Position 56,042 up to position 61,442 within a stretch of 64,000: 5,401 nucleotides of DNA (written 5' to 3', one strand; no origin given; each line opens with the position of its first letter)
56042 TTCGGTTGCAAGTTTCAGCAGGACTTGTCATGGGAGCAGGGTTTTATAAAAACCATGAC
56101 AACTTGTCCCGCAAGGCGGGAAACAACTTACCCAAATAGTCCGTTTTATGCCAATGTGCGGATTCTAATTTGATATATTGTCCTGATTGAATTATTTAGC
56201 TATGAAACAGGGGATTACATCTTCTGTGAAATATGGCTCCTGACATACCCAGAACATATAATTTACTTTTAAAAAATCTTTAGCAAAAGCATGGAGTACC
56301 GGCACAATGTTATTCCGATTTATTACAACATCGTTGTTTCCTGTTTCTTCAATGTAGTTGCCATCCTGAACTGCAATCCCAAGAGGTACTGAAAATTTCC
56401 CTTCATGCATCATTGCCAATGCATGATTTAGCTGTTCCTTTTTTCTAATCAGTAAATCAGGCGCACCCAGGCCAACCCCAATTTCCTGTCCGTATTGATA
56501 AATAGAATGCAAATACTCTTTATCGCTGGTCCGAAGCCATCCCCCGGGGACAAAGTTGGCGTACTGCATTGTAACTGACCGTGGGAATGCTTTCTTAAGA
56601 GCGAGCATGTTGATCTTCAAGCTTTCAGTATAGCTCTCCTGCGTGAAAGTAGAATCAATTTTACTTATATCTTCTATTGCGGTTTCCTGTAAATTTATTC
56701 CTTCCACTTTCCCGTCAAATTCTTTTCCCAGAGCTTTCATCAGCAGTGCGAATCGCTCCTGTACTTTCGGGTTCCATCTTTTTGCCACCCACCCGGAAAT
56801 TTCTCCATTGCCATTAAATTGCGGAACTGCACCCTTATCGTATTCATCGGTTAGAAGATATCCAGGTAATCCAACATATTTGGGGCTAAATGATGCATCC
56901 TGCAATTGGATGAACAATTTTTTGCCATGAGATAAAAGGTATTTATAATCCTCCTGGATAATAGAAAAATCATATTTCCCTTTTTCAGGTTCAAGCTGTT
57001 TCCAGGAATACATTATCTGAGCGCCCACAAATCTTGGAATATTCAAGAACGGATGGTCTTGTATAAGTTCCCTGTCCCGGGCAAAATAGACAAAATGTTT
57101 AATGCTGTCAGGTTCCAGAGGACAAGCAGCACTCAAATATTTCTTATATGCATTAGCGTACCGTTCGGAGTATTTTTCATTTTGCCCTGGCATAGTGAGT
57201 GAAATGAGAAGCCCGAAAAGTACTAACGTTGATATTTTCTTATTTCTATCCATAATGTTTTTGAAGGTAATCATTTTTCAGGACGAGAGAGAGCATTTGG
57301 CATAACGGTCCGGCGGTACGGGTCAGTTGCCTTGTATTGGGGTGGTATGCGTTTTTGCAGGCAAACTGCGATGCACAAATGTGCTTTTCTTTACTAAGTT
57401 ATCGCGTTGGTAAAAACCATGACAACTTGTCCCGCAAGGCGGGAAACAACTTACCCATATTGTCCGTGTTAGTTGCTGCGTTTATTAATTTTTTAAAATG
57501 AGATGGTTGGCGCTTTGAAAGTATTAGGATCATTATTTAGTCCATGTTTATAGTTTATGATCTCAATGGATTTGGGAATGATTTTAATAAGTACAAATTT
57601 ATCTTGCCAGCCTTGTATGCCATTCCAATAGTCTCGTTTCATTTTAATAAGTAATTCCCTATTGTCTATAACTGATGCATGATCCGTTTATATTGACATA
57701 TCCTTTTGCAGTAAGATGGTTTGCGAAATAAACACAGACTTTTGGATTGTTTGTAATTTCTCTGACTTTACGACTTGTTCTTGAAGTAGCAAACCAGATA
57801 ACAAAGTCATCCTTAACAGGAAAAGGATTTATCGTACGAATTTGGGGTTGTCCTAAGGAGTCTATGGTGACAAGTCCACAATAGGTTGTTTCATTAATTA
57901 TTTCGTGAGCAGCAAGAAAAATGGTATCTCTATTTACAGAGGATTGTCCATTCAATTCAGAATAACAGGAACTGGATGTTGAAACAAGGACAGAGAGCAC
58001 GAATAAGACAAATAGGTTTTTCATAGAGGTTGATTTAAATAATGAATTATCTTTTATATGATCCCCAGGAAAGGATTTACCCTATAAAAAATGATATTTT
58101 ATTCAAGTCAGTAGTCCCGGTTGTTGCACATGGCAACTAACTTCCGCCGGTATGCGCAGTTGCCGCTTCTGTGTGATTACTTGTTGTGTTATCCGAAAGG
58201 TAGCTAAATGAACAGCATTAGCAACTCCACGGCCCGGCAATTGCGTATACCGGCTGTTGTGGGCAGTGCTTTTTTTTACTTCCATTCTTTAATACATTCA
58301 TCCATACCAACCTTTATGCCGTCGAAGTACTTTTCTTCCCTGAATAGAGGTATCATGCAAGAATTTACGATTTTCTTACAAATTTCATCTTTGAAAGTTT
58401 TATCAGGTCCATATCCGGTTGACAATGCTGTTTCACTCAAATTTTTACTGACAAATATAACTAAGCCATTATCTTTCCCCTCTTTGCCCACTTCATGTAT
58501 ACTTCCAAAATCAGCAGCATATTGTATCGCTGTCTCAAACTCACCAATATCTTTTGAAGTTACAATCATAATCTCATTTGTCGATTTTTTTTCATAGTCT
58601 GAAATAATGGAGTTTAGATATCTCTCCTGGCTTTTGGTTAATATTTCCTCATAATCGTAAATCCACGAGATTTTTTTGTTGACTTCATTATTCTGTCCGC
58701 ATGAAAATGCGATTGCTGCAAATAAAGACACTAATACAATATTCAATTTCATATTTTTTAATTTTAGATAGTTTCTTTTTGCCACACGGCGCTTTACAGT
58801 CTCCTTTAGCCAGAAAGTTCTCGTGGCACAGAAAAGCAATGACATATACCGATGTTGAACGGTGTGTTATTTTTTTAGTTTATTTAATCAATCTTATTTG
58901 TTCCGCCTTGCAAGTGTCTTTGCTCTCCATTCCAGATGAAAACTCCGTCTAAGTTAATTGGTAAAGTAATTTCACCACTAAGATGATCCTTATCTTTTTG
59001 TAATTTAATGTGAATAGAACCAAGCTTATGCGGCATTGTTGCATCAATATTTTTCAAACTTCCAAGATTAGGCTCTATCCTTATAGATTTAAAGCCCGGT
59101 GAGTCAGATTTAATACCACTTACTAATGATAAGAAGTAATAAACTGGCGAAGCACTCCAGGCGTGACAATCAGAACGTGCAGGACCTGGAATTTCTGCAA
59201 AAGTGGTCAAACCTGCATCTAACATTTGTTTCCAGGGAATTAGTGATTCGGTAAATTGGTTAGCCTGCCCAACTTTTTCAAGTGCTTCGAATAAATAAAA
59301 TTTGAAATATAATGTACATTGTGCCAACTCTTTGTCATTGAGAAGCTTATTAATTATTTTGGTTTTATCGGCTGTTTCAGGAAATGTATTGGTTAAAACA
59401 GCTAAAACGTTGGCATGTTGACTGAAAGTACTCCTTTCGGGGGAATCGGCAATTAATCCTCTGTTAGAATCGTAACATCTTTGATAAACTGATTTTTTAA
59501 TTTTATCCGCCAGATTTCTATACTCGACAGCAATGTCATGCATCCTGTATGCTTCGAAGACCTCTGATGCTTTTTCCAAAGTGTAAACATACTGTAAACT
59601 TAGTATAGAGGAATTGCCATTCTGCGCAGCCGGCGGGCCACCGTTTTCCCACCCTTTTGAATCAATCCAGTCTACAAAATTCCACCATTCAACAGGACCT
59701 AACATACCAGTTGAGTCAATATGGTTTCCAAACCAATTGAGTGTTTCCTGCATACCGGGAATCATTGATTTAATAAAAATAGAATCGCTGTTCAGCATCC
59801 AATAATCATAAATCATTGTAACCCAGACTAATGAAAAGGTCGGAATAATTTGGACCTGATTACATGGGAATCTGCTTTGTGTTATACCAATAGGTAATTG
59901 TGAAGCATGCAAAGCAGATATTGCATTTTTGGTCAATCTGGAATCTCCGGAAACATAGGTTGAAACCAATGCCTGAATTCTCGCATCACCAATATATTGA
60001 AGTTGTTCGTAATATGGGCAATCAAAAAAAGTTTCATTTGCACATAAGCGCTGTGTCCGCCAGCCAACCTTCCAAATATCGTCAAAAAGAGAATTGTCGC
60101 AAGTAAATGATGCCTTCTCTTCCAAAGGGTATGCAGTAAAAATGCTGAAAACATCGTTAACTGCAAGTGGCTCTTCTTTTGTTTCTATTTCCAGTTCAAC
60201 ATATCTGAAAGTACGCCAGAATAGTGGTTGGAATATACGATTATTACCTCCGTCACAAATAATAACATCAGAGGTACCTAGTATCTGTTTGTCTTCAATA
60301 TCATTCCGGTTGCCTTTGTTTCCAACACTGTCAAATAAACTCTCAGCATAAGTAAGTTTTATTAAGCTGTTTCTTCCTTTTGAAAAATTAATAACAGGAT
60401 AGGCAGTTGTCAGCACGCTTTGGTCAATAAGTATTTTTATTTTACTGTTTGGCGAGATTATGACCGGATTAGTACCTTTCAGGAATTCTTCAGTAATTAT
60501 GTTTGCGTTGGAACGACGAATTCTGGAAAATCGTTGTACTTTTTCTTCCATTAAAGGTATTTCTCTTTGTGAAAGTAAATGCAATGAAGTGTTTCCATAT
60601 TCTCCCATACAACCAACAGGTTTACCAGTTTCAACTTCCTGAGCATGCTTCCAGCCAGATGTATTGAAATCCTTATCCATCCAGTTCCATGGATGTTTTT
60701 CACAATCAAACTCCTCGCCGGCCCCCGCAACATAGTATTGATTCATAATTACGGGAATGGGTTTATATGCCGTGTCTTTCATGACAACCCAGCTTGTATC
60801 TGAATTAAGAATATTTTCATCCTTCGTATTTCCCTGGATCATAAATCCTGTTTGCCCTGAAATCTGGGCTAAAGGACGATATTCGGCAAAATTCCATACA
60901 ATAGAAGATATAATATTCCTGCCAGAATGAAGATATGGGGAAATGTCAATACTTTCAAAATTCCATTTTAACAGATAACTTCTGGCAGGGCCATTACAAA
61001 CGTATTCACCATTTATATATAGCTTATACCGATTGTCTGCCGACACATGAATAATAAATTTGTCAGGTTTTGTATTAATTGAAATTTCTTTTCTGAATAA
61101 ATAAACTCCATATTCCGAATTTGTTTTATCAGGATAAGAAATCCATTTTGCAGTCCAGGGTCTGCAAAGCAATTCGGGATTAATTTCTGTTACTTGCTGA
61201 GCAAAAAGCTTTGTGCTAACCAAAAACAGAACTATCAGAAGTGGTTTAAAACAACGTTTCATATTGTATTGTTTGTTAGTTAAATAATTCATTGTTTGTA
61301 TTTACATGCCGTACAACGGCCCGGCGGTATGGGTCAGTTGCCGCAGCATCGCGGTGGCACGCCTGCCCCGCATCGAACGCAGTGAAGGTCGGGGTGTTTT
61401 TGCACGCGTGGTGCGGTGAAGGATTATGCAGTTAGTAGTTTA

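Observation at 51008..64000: Integron-type gene-cassette array, with the integrase (if any) outside the window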

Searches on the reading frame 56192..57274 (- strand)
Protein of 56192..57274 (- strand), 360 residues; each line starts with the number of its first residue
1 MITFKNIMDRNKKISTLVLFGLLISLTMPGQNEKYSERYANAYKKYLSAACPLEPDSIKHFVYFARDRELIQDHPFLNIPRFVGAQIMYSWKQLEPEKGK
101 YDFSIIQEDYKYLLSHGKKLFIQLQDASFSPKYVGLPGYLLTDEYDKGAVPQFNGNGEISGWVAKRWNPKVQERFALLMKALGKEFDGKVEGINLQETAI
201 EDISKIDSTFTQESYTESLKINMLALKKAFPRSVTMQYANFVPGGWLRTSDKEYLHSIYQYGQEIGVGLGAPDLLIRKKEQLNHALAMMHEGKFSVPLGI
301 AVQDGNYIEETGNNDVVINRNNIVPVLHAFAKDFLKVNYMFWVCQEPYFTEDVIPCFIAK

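Call 10: search_protein_families(library=pfam, proteins=[window:56192-57274:-], max_evalue=0.01)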
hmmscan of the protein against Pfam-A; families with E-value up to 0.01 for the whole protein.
window:56192-57274:- (360 aa): 1 family
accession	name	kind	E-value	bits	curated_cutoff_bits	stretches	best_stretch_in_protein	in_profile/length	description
PF02449.21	Glyco_hydro_42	-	0.0089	15.8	21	0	89-119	32-62/376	Beta-galactosidase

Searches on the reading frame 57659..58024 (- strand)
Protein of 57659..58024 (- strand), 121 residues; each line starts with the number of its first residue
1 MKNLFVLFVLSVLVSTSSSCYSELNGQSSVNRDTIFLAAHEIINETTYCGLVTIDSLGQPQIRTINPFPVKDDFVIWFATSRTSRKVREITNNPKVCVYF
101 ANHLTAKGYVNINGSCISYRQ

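Call 10: search_protein_families(library=pfam, proteins=[window:57659-58024:-], max_evalue=0.01)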
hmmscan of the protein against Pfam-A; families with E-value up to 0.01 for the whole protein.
window:57659-58024:- (121 aa): 3 families
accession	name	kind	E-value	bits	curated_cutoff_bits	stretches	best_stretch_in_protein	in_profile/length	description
PF01243.27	PNPOx_N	-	1.3e-11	45.3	28.1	1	39-115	5-72/120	Pyridoxamine 5'-phosphate oxidase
PF16242.11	Pyrid_ox_like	-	6e-09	36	28.8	1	40-115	7-81/149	Pyridoxamine 5'-phosphate oxidase like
PF12900.13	Pyridox_ox_2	-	0.0078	16.6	27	1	39-101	5-63/140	Pyridoxamine 5'-phosphate oxidase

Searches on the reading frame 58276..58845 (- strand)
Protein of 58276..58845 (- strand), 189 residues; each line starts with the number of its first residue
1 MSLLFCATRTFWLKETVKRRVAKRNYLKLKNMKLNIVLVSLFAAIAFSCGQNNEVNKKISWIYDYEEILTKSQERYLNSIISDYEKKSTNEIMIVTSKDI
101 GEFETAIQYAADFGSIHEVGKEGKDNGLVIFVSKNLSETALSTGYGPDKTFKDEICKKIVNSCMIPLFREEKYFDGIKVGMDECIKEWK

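Call 10: search_protein_families(library=pfam, proteins=[window:58276-58845:-], max_evalue=0.01)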
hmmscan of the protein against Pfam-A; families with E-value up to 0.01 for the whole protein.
window:58276-58845:- (189 aa): 1 family
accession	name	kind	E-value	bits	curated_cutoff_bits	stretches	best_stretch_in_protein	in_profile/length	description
PF04536.20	TPM_phosphatase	-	4.3e-27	95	22.1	1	62-186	1-124/125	TPM domain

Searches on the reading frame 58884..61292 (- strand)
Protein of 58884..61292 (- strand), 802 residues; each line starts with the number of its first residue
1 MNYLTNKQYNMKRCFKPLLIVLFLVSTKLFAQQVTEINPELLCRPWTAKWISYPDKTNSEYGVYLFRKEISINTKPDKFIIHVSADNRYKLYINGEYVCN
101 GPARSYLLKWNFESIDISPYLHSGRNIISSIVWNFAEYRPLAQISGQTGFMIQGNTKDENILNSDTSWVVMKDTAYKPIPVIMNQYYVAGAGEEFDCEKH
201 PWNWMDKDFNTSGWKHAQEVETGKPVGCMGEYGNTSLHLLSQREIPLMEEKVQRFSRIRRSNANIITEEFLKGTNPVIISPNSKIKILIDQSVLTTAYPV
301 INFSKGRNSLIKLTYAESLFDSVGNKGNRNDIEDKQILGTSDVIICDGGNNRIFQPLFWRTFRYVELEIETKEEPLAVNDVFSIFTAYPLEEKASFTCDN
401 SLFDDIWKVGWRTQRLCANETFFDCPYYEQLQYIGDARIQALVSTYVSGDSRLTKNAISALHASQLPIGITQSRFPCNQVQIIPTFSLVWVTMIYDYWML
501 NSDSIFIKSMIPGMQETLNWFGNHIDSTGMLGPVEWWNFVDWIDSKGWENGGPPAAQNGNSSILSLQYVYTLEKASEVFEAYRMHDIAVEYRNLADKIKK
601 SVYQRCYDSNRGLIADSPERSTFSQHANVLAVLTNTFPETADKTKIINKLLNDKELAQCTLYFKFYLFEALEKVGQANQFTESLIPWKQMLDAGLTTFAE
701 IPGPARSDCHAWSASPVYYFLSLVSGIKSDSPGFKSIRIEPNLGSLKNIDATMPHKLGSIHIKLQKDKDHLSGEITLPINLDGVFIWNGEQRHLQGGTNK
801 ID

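Call 12: search_protein_families(library=pfam, proteins=[window:58884-61292:-], max_evalue=0.01)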
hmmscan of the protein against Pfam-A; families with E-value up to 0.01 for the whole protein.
window:58884-61292:- (802 aa): 6 families
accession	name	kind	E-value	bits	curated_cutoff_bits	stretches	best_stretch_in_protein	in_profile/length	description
PF17389.8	Bac_rhamnosid6H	-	8.2e-30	104.7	24.5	1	392-722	2-337/339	Bacterial alpha-L-rhamnosidase 6 hairpin glycosidase domain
PF17390.7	Bac_rhamnosid_C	-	2e-07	31.1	22.1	1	726-788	1-64/78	Bacterial alpha-L-rhamnosidase C-terminal domain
PF08531.16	Bac_rhamnosid_N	-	2.6e-07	31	25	1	79-222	6-155/172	Alpha-L-rhamnosidase N-terminal domain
PF05592.18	Bac_rhamnosid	-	0.00045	20.5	22.2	1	287-376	8-91/102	Bacterial alpha-L-rhamnosidase concanavalin-like domain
PF02837.24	Glyco_hydro_2_N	-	0.0025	18.2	28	1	65-136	68-137/169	Glycosyl hydrolases family 2, sugar binding domain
PF06202.20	GDE_C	-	0.0029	17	21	1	487-622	83-222/367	Amylo-alpha-1,6-glucosidase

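Call 17: find_encoding_contigs(protein=window:58884-61292:-, flank=10000, max_places=6)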
Protein window:58884-61292:- (802 aa): no gene with exactly this product is on record in the collection.
